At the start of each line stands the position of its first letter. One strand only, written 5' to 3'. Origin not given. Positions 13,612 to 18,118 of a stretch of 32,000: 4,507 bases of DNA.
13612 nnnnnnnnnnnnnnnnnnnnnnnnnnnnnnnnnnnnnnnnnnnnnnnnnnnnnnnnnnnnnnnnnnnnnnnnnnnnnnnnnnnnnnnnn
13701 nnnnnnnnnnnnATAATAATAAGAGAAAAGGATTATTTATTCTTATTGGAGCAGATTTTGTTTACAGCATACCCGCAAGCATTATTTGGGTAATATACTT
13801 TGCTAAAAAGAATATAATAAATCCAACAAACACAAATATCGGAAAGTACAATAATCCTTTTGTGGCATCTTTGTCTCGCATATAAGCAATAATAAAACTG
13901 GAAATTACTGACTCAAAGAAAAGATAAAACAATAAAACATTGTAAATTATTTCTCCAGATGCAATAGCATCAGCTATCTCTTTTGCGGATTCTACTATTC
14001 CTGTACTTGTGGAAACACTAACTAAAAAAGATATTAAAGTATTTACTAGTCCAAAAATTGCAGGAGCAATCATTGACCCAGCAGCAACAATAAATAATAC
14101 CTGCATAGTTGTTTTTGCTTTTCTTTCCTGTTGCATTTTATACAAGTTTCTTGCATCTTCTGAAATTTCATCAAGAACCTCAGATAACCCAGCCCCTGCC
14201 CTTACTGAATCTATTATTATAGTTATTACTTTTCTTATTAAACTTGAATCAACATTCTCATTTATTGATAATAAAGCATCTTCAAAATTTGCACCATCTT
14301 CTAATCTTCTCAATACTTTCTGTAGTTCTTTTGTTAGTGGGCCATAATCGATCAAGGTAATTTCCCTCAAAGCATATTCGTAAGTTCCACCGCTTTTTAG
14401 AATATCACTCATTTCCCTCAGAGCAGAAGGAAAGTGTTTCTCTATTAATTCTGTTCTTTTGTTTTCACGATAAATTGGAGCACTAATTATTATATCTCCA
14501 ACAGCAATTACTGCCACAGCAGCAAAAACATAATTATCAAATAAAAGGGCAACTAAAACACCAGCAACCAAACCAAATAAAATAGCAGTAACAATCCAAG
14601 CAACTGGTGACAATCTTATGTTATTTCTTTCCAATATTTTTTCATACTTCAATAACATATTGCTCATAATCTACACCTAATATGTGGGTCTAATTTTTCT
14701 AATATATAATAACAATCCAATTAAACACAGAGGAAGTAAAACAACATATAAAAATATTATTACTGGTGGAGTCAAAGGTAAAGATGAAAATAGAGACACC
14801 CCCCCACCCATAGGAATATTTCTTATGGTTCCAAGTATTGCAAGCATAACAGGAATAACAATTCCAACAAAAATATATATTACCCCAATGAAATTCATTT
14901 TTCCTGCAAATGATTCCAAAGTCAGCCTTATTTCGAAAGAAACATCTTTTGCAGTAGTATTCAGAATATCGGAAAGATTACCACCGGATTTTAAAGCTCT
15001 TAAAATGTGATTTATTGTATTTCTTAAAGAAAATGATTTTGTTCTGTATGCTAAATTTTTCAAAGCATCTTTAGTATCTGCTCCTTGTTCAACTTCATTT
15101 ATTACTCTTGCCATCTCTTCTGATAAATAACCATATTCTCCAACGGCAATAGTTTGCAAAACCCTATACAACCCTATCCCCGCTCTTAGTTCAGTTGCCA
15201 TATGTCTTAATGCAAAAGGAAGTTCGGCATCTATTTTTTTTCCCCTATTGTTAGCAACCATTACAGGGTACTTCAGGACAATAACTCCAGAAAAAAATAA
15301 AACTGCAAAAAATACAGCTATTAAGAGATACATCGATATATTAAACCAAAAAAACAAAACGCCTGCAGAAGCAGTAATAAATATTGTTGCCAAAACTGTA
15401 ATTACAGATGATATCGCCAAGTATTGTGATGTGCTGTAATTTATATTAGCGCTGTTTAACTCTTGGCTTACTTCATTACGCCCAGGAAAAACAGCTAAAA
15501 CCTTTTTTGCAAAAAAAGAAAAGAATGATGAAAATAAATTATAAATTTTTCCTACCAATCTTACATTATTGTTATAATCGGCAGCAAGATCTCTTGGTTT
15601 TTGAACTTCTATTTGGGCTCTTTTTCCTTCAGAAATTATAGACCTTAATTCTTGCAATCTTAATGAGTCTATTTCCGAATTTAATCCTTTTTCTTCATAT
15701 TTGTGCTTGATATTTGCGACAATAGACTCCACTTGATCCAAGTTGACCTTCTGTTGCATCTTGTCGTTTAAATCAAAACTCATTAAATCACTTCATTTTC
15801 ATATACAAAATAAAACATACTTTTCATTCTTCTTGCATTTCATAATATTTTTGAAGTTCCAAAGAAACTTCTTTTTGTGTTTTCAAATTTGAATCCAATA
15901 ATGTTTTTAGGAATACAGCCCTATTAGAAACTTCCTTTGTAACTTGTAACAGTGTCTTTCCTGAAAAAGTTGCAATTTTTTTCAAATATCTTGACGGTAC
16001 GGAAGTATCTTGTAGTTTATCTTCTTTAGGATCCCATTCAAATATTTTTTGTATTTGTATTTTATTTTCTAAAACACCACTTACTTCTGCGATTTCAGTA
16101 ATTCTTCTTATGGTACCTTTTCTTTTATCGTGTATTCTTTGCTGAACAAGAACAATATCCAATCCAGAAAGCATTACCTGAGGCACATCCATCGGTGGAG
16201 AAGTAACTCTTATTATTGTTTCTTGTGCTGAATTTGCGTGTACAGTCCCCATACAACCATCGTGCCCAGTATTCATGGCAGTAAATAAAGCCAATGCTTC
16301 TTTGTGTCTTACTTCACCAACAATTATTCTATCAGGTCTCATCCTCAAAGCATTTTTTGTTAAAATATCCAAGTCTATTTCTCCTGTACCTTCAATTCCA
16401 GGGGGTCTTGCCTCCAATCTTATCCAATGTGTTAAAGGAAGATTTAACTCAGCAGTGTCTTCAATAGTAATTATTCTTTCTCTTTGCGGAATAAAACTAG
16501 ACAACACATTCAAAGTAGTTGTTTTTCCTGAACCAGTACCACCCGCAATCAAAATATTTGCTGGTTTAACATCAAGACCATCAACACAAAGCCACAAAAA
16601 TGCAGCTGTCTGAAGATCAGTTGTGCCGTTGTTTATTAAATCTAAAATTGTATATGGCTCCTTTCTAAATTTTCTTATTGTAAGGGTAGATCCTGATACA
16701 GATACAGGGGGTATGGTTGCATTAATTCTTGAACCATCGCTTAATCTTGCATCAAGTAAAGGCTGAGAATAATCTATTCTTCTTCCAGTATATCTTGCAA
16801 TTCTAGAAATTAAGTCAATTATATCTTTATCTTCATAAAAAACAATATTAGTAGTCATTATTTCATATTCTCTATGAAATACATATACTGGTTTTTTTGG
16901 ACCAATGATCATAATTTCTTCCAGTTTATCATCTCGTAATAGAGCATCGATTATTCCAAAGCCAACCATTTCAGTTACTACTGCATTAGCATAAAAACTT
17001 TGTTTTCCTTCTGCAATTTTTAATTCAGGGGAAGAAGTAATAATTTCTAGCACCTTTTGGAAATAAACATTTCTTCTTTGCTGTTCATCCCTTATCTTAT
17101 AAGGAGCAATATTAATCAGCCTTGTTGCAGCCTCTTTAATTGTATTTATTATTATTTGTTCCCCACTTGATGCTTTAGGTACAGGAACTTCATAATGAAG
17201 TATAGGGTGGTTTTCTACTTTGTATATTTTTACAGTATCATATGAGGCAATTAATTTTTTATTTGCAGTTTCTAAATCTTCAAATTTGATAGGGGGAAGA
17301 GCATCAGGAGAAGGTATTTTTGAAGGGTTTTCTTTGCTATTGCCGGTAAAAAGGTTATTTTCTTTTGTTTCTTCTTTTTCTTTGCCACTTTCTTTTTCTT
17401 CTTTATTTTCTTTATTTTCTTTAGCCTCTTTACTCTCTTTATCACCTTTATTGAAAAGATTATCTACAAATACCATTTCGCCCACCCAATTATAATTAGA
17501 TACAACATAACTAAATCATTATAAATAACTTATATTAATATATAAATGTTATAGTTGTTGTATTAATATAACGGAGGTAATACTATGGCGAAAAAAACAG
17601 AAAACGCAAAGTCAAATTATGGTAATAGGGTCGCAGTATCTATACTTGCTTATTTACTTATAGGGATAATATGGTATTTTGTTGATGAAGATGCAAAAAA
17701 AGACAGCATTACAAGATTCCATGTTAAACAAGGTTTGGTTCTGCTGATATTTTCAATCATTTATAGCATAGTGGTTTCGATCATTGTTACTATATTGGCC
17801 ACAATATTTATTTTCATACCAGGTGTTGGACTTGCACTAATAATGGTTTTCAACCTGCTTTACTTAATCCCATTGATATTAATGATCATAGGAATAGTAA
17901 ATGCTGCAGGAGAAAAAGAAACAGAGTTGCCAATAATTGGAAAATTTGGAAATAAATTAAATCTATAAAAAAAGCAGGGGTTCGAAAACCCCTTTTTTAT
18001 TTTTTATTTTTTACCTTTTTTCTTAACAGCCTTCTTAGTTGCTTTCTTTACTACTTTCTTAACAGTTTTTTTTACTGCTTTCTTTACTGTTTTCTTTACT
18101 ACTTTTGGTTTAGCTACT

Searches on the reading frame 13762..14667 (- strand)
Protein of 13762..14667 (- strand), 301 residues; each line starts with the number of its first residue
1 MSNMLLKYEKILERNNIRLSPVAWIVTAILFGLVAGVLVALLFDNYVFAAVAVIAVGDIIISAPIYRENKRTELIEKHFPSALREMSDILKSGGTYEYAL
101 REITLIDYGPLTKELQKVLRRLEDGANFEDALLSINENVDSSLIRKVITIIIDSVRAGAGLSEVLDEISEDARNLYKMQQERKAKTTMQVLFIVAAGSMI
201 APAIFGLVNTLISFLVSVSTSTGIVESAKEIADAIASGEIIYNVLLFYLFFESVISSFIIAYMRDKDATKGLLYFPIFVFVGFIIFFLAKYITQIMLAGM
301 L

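Call 19: search_protein_families(library=pfam, proteins=[window:13762-14667:-], max_evalue=0.001)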
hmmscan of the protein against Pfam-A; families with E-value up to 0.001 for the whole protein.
window:13762-14667:- (301 aa): 1 family
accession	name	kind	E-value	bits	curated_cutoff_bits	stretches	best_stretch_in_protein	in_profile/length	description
PF00482.28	T2SSF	-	4.9e-17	62.5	25.2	1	82-205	1-121/125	Type II secretion system (T2SS), protein F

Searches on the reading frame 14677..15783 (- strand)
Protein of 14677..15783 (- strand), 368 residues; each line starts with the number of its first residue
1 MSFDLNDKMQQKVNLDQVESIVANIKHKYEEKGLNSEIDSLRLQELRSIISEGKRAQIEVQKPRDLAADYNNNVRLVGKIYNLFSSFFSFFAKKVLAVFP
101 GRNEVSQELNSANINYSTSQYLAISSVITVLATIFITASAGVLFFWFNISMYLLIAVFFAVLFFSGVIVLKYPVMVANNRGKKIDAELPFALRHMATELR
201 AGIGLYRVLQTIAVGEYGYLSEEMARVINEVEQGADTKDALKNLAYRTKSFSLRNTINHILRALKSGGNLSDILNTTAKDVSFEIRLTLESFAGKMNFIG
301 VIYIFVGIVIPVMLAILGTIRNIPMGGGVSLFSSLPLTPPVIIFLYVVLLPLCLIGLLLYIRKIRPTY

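Call 19: search_protein_families(library=pfam, proteins=[window:14677-15783:-], max_evalue=0.001)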
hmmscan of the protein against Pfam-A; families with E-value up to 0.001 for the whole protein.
window:14677-15783:- (368 aa): 2 families
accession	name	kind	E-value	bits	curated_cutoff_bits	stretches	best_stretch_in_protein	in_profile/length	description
PF00482.28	T2SSF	-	8e-21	74.7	25.2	1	191-317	1-124/125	Type II secretion system (T2SS), protein F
PF11368.13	DUF3169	-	0.00012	22.2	31.6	1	86-171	69-158/250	Protein of unknown function (DUF3169)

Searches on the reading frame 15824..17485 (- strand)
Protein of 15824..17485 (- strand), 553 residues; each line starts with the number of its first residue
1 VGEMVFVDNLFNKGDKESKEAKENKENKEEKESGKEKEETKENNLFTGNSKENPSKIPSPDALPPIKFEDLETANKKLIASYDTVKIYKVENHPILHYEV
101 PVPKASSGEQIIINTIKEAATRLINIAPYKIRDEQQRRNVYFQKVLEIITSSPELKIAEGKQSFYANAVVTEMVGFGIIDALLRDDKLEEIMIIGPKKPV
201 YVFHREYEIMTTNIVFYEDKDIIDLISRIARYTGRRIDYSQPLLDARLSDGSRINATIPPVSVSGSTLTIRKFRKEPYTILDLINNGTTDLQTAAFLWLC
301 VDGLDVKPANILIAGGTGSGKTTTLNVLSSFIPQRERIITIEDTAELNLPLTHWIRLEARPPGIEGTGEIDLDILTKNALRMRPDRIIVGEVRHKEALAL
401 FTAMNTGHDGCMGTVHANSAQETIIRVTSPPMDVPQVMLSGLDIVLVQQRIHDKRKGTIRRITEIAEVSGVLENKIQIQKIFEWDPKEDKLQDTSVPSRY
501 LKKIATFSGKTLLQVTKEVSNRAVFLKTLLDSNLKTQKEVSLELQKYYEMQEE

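Call 19: search_protein_families(library=pfam, proteins=[window:15824-17485:-], max_evalue=0.001)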
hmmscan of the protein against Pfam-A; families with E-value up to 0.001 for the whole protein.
window:15824-17485:- (553 aa): 2 families
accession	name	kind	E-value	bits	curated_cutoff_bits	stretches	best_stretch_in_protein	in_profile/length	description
PF00437.27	T2SSE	-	7.2e-49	166.8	24.9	1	177-451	6-278/370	Type II/IV secretion system protein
PF01580.24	FtsK_SpoIIIE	-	0.00017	21.6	24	1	307-328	38-59/221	FtsK/SpoIIIE family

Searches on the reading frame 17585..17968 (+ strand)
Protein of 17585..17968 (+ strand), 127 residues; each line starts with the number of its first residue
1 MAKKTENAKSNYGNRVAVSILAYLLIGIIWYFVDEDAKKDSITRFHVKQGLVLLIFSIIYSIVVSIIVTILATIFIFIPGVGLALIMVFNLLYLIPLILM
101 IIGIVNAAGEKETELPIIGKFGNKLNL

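Call 19: search_protein_families(library=pfam, proteins=[window:17585-17968:+], max_evalue=0.001)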
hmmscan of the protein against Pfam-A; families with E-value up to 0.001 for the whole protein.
window:17585-17968:+ (127 aa): 1 family
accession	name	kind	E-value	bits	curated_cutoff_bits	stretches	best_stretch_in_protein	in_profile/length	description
PF09685.15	DUF4870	-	0.00067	20.1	25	0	23-121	22-106/107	Domain of unknown function (DUF4870)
